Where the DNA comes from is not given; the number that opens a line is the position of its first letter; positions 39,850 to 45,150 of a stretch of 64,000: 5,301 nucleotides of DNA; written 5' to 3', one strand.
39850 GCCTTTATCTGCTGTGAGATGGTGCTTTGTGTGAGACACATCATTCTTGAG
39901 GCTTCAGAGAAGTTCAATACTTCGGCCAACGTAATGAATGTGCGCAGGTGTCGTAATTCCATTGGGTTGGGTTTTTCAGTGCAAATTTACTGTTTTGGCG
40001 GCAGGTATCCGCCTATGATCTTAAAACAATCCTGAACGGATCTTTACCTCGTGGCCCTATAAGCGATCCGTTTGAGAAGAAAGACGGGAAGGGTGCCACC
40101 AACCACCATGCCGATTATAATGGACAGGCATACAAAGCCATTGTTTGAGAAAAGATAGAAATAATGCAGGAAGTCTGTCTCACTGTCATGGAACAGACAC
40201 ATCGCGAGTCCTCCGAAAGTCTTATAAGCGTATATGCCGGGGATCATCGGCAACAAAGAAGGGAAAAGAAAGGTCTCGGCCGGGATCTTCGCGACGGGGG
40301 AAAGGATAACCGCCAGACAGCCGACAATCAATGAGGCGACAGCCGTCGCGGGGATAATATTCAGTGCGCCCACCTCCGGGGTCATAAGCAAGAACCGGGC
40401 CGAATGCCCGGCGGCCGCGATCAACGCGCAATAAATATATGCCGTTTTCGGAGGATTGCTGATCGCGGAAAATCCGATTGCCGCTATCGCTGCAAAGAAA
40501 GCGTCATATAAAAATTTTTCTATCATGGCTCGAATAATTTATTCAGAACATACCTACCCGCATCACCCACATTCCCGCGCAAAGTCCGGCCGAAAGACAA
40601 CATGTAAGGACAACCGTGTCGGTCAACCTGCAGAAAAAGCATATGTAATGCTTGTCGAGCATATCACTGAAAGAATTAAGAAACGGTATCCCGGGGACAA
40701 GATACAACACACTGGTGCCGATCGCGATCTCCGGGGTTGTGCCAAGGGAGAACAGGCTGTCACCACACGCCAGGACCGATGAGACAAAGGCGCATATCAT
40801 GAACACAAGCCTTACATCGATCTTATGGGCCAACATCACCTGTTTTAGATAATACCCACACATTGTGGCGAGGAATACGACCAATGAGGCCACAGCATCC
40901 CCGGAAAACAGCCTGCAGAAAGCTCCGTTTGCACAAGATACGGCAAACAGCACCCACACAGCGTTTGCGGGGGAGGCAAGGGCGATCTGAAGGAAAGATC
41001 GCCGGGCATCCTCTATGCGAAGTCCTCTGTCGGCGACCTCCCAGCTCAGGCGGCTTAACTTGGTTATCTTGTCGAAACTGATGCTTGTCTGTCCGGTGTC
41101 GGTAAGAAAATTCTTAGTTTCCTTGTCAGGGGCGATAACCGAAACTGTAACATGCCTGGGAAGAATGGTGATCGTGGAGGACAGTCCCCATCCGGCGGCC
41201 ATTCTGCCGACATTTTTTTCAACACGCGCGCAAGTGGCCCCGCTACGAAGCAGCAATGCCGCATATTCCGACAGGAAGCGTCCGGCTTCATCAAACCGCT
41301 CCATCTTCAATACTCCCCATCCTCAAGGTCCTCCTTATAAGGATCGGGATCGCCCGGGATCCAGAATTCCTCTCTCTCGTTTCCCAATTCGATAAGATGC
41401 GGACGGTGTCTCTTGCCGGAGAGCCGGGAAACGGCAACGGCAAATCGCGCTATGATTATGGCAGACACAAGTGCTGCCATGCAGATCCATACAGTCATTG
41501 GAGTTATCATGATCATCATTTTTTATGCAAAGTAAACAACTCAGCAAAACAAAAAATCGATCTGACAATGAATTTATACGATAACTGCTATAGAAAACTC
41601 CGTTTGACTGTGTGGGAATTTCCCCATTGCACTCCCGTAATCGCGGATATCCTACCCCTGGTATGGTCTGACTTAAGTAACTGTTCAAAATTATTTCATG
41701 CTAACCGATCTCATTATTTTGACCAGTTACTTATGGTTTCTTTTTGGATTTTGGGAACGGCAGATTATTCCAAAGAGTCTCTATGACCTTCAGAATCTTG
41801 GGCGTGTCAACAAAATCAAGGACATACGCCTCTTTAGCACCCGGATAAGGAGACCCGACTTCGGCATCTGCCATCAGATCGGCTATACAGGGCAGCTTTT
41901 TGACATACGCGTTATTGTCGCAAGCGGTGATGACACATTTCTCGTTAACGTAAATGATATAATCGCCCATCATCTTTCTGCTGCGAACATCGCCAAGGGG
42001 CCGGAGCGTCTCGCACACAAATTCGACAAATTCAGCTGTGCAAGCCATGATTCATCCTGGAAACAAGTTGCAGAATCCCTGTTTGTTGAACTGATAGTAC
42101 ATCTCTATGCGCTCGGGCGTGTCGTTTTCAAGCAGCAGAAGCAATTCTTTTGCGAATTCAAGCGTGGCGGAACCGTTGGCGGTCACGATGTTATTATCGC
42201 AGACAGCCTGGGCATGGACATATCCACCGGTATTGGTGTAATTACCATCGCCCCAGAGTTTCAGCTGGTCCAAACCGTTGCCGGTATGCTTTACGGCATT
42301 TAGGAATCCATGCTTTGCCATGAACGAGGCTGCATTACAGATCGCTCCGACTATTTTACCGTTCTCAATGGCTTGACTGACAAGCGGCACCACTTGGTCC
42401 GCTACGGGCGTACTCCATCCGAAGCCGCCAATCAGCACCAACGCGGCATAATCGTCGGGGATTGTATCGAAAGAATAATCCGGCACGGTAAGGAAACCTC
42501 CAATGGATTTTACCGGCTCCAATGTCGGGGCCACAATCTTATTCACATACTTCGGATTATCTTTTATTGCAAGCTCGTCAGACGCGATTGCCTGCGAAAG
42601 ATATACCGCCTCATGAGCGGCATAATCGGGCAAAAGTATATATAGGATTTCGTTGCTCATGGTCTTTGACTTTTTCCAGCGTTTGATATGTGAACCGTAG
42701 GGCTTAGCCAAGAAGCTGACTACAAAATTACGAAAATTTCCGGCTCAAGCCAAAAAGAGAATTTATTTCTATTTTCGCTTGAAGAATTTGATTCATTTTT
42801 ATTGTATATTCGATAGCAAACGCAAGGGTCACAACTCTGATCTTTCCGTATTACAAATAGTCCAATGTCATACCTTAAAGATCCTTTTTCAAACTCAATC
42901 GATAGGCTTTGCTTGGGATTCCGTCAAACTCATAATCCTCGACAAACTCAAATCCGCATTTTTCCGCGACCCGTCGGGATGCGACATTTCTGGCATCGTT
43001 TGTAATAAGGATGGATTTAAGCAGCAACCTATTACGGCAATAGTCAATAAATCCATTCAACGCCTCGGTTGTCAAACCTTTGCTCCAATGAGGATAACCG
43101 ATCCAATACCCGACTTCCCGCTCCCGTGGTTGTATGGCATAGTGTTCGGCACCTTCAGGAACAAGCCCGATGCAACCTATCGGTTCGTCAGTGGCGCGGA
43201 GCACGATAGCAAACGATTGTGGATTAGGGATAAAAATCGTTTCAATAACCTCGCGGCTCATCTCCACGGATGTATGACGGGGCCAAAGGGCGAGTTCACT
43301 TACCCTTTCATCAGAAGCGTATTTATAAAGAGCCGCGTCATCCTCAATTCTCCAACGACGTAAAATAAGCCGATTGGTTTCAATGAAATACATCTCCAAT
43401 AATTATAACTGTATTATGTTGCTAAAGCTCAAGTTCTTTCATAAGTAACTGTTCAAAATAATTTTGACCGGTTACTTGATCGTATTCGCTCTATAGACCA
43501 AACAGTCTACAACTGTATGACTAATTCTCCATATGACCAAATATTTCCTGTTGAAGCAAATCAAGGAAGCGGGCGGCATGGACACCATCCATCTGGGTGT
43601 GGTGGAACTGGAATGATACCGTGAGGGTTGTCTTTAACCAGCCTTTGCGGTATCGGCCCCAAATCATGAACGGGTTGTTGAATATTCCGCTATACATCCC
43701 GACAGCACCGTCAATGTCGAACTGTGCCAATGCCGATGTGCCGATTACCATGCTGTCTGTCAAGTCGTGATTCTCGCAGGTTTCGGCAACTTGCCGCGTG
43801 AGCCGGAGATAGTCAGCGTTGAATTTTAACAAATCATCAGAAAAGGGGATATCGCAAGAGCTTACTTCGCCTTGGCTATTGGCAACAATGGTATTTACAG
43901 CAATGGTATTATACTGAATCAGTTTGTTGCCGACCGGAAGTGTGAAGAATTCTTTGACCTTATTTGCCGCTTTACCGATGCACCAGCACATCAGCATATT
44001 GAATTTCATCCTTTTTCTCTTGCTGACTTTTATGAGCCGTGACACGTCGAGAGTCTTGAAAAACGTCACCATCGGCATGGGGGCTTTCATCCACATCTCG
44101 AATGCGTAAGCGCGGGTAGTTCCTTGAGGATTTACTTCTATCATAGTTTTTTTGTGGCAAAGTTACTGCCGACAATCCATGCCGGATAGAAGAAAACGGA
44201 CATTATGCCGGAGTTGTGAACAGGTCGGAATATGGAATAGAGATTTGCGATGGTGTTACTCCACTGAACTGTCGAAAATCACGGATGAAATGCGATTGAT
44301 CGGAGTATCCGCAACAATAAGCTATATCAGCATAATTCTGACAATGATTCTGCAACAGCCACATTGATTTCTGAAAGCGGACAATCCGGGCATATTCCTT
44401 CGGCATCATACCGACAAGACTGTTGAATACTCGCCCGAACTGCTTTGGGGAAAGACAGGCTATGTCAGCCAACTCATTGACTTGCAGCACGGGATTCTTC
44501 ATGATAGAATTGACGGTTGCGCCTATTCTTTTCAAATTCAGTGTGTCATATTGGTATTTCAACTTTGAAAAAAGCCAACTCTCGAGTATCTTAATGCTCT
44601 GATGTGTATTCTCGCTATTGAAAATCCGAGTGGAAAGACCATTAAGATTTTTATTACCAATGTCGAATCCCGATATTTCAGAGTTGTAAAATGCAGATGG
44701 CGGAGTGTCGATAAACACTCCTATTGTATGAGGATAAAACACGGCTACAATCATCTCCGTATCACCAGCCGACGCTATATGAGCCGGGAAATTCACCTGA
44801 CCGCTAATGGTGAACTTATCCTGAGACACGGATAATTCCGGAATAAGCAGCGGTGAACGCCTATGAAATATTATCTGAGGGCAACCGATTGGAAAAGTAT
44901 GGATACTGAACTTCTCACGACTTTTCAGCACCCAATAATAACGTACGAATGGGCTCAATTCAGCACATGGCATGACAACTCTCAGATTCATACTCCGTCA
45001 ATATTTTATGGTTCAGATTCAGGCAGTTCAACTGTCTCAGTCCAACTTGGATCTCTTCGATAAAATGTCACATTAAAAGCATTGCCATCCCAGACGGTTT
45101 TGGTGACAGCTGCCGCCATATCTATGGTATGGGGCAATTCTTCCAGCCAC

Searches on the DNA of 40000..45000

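Call 43: search_rna_families(source=window, start=40000, end=45000, threshold=evalue, max_evalue=1)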
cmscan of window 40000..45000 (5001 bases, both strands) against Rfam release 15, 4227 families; matches with E-value up to 1: 1.
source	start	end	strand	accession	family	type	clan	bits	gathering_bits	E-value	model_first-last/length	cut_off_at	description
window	41814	41873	-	RF02523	ROSE_3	Cis-reg; thermoregulator;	-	23.1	43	0.15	1-69/69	no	Repression of heat shock gene expression (ROSE) element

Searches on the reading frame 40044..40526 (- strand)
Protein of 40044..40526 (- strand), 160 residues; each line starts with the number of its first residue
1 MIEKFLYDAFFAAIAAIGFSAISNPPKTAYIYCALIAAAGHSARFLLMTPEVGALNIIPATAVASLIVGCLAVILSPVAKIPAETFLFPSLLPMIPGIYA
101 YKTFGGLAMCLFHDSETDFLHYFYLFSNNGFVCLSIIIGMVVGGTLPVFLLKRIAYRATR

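Call 6: search_protein_families(library=pfam, proteins=[window:40044-40526:-])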
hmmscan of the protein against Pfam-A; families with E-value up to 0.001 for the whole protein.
window:40044-40526:- (160 aa): 1 family
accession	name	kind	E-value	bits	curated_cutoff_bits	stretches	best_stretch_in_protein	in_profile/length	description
PF12821.13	ThrE_2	-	2.1e-24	86.6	27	1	9-147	2-126/129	Threonine/Serine exporter, ThrE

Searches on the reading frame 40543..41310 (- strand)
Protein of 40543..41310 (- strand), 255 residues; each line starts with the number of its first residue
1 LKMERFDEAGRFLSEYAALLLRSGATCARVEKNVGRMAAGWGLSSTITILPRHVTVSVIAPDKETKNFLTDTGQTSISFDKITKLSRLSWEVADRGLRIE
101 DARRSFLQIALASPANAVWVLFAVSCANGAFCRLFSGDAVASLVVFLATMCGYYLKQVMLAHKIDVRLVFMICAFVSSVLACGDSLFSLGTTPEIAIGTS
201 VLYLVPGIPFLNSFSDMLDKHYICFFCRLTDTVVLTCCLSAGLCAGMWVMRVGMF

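Call 6: search_protein_families(library=pfam, proteins=[window:40543-41310:-])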
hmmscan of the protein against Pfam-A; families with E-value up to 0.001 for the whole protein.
window:40543-41310:- (255 aa): 1 family
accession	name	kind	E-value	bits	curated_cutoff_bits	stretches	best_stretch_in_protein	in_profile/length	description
PF06738.18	ThrE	-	3.2e-44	151.6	26.3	1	12-247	2-238/241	Putative threonine/serine exporter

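Call 24: find_encoding_contigs(protein=window:40543-41310:-, flank=6000, max_places=10)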
Protein window:40543-41310:- (255 aa): no gene with exactly this product is on record in the collection.

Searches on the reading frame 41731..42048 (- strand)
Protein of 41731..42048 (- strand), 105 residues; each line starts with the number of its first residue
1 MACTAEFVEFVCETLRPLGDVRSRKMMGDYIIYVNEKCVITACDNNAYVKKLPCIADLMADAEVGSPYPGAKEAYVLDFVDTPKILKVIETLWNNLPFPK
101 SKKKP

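Call 6: search_protein_families(library=pfam, proteins=[window:41731-42048:-])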
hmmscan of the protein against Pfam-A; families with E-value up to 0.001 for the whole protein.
window:41731-42048:- (105 aa): 1 family
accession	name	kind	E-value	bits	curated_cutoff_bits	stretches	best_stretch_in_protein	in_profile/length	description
PF04993.18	TfoX_N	-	1.2e-06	29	30.1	1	13-79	1-66/91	TfoX N-terminal domain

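Call 19: search_protein_families(library=ncbifam, proteins=[window:41731-42048:-], max_evalue=0.01)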
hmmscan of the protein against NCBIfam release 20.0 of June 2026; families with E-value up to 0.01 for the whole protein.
window:41731-42048:- (105 aa): 0 families

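Call 23: find_encoding_contigs(protein=window:41731-42048:-, flank=6000, max_places=10)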
Protein window:41731-42048:- (105 aa): no gene with exactly this product is on record in the collection.

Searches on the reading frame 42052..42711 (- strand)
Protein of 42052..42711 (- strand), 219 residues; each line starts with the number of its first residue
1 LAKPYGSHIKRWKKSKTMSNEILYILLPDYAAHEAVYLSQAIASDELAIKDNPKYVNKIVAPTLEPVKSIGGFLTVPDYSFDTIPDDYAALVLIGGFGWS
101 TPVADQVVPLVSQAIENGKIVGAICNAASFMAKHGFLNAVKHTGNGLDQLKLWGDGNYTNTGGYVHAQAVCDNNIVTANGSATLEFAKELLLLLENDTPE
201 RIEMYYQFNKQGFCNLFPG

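Call 6: search_protein_families(library=pfam, proteins=[window:42052-42711:-])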
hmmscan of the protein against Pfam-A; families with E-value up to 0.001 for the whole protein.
window:42052-42711:- (219 aa): 1 family
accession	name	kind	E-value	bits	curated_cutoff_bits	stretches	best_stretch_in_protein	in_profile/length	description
PF01965.30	DJ-1_PfpI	-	1.5e-21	77.3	26.6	1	28-191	9-163/165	DJ-1/PfpI family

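Call 19: search_protein_families(library=ncbifam, proteins=[window:42052-42711:-], max_evalue=0.01)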
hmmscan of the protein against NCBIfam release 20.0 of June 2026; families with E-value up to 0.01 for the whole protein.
window:42052-42711:- (219 aa): 6 families
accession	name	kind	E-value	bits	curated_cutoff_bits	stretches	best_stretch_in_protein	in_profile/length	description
TIGR01382.1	PfpI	subfamily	6e-09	35.7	139.05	1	78-194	52-168/169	DJ-1/PfpI/YhbO family deglycase/protease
TIGR01383.1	not_thiJ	equivalog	2.3e-08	34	131.25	1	65-195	40-169/180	DJ-1 family glyoxalase III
NF040823.1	deglyc_PfpI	equivalog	5.9e-05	23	330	1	72-180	45-150/166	deglycase PfpI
NF052371.1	TransRegGbdRPseu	equivalog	0.00013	21.1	480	1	36-141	30-136/365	choline metabolism transcriptional regulator GbdR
NF008605.0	PRK11574.1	equivalog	0.0044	16.8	252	1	85-144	64-126/196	protein deglycase YajL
NF006902.0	PRK09393.1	equivalog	0.0081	15.4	425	0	54-144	44-133/327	transcriptional regulator FtrA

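Call 37: find_related_loci(query=window:42052-42711:-, collection=metagenome_contigs, flank=5000)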
Query window:42052-42711:- (219 aa) in metagenome_contigs; peptide patterns used: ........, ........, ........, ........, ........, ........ (x = any residue, [..] = any of these).
527 stretches matched a pattern; 409 encode a relative of the query (tblastn E <= 1e-3); the best 80 are kept; 80 distinct loci.
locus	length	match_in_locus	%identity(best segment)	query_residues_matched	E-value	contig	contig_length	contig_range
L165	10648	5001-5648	85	3-217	5e-124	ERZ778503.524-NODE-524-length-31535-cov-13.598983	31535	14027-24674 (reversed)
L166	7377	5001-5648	84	3-217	4e-124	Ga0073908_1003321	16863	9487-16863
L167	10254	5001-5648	85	3-217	5e-124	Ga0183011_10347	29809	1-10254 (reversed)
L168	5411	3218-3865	83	3-217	6e-124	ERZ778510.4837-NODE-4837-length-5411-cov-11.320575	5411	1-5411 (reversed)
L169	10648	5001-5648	83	3-217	1e-123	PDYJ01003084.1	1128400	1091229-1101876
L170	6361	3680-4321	85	5-217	3e-122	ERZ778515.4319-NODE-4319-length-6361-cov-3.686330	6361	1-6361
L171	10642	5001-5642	85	5-217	3e-122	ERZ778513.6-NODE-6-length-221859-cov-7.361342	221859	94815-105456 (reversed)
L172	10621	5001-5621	86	13-219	4e-122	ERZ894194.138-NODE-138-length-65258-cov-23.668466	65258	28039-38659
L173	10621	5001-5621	86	13-219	4e-122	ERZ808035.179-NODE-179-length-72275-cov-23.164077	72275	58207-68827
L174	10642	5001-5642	85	5-217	2e-122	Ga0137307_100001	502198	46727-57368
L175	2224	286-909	84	11-218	1e-128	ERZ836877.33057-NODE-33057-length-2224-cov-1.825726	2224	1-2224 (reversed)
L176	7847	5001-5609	87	17-219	5e-121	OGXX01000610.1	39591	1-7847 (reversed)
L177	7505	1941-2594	81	1-219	5e-121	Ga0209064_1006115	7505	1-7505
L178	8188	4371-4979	87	15-217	4e-121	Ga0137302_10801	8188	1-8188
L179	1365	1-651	83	3-218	1e-131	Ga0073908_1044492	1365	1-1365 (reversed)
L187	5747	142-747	87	16-217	2e-120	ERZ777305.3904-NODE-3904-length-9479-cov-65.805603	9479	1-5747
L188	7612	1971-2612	82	3-217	2e-120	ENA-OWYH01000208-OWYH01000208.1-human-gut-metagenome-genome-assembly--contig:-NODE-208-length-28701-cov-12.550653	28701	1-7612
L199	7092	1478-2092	83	14-218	7e-119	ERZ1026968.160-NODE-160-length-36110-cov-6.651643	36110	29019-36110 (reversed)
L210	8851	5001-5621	84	13-219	2e-118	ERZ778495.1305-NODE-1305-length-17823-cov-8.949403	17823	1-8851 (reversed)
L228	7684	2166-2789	82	11-218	4e-117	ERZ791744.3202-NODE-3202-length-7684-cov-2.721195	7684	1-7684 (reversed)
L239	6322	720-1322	85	18-218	3e-116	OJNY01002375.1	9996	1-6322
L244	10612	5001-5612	84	14-217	6e-116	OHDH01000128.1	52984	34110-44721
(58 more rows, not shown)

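Call 60: search_protein_families(library=pfam, proteins=[L199:1141-1497:+, L187:1288-1578:+, L210:6707-7600:-, L165:4770-5042:+, L239:1817-2380:+, L228:2848-3198:+, L210:6008-6643:+, L188:3708-4499:+, L244:2089-2433:+, L169:6064-6543:+], max_evalue=0.001)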
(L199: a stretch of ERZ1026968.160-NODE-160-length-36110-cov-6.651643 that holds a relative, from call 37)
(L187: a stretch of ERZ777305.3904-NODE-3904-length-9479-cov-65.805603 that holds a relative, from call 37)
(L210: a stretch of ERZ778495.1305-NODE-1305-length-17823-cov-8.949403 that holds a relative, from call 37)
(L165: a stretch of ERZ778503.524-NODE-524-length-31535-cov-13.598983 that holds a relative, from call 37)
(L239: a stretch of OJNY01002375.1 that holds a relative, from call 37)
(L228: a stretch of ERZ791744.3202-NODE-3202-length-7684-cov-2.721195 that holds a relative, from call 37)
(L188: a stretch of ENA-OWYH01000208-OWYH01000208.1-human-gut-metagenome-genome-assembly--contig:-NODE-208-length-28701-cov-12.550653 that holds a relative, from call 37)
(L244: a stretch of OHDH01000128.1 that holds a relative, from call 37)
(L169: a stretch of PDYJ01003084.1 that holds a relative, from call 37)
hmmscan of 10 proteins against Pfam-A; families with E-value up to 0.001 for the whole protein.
L199:1141-1497:+ (118 aa): 1 family
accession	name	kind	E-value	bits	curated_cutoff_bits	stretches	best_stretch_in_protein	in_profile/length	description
PF01638.23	HxlR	-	2.5e-26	91.8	20.8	1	19-107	2-89/91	HxlR-like helix-turn-helix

L187:1288-1578:+ (96 aa): 1 family
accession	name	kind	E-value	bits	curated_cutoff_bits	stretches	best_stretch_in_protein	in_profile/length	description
PF03795.20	YCII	-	1.6e-16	61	24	1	1-82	1-95/95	YCII-related domain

L210:6707-7600:- (297 aa): 1 family
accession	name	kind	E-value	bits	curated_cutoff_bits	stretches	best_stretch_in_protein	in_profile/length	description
PF04055.27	Radical_SAM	-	1e-18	68.5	29.5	1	25-180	2-152/166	Radical SAM superfamily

L165:4770-5042:+ (90 aa): 1 family
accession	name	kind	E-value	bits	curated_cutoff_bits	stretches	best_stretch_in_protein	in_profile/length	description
PF12674.12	Zn_ribbon_2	-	9.5e-33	113.2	22.5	1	5-88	1-81/81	Putative zinc ribbon domain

L239:1817-2380:+ (187 aa): 1 family
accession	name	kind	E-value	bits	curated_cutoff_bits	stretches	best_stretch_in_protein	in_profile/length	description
PF04229.20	GrpB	-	1.4e-42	146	25.5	1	17-175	1-157/159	GrpB protein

L228:2848-3198:+ (116 aa): 0 families

L210:6008-6643:+ (211 aa): 0 families

L188:3708-4499:+ (263 aa): 0 families

L244:2089-2433:+ (114 aa): 1 family
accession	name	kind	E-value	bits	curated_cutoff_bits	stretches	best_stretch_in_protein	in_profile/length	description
PF12675.12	DUF3795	-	2.1e-05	25.3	22.6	1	11-68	2-81/83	Protein of unknown function (DUF3795)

L169:6064-6543:+ (159 aa): 0 families

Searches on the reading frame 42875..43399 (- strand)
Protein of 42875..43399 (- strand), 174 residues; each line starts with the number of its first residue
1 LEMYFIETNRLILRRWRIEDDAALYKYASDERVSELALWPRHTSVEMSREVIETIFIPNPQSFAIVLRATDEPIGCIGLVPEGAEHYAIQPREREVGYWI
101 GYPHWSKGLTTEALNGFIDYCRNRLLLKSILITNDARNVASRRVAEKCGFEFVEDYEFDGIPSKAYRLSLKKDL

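Call 6: search_protein_families(library=pfam, proteins=[window:42875-43399:-])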
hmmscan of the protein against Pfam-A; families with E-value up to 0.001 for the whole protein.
window:42875-43399:- (174 aa): 3 families
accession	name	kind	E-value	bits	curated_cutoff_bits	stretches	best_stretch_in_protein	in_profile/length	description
PF13302.13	Acetyltransf_3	-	3.1e-29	102.9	25.4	1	10-151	1-138/138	Acetyltransferase (GNAT) domain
PF00583.31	Acetyltransf_1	-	2.1e-10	41.3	20.7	1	43-150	13-116/116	Acetyltransferase (GNAT) family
PF13523.12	Acetyltransf_8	-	5.9e-09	36.1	27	1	22-157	7-144/145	Acetyltransferase (GNAT) domain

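Call 19: search_protein_families(library=ncbifam, proteins=[window:42875-43399:-], max_evalue=0.01)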
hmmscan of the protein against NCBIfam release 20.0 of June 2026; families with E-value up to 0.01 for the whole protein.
window:42875-43399:- (174 aa): 3 families
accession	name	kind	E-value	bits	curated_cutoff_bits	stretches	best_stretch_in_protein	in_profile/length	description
NF000431.1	AAC_6p_Ian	exception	1.8e-05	24.3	400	1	6-152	3-153/190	aminoglycoside N-acetyltransferase AAC(6')-Ian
NF040702.1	ileS_w_GNAT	exception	7.4e-05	20.5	1999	1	6-170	282-437/1100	isoleucine--tRNA ligase, N-acetyltransferase domain-containing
NF007539.0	PRK10151.1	equivalog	9.4e-05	22.1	184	1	93-151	93-151/179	50S ribosomal protein L7/L12-serine acetyltransferase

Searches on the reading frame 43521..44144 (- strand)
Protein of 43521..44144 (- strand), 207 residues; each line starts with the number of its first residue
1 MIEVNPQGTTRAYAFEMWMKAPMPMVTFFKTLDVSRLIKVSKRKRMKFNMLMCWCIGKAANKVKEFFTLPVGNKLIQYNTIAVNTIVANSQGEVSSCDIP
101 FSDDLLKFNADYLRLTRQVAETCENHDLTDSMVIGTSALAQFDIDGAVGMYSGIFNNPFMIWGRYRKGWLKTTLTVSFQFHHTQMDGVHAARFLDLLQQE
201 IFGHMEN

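Call 6: search_protein_families(library=pfam, proteins=[window:43521-44144:-])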
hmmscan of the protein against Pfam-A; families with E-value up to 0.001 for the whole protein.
window:43521-44144:- (207 aa): 1 family
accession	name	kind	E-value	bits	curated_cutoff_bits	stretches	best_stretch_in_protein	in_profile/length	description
PF00302.23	CAT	-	2.3e-12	47.8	23.5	1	15-198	17-205/205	Chloramphenicol acetyltransferase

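Call 19: search_protein_families(library=ncbifam, proteins=[window:43521-44144:-], max_evalue=0.01)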
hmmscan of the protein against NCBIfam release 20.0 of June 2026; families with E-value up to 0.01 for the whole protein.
window:43521-44144:- (207 aa): 4 families
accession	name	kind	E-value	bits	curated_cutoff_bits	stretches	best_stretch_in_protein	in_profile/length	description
NF040637.1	CatA_like_2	equivalog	1.7e-108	360.9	250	1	3-202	2-201/203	CatA-like O-acetyltransferase, family 2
NF000491.1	chloram_CatA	equivalog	3.1e-14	53.3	270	1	10-199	10-205/208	type A chloramphenicol O-acetyltransferase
NF033155.1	CatA_like_1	equivalog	1.1e-10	41.8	300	1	11-199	14-200/209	CatA-like O-acetyltransferase, family 1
NF040638.1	CatA_like_3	equivalog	5.3e-08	32.8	275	1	26-201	27-209/212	CatA-like O-acetyltransferase, family 3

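Call 22: find_encoding_contigs(protein=window:43521-44144:-, flank=6000, max_places=10)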
Protein window:43521-44144:- (207 aa): 1 contig read that carries it; 1 place shown.
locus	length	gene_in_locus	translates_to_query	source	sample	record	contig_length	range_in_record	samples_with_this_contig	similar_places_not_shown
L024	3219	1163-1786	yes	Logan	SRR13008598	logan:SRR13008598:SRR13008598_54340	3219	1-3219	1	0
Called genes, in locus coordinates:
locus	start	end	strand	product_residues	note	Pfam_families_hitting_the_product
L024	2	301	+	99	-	?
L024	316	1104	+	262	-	PF20240:DUF6597, PF12833:HTH_18, PF00165:HTH_AraC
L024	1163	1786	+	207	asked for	PF00302:CAT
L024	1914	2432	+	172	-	PF13302:Acetyltransf_3, PF13523:Acetyltransf_8, PF00583:Acetyltransf_1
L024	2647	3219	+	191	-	?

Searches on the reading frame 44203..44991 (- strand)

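Call 6: search_protein_families(library=pfam, proteins=[window:44203-44991:-])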
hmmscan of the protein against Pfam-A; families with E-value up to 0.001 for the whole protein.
window:44203-44991:- (262 aa): 3 families
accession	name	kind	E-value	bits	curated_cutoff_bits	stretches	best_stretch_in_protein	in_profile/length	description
PF12833.13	HTH_18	-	1.1e-19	70.9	33.6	1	174-249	1-76/80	Helix-turn-helix domain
PF20240.3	DUF6597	-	4.3e-17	62.5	27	1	6-106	3-102/103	Domain of unknown function (DUF6597)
PF00165.29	HTH_AraC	-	6.6e-13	48.9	26.6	1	221-250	12-40/42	Bacterial regulatory helix-turn-helix proteins, AraC family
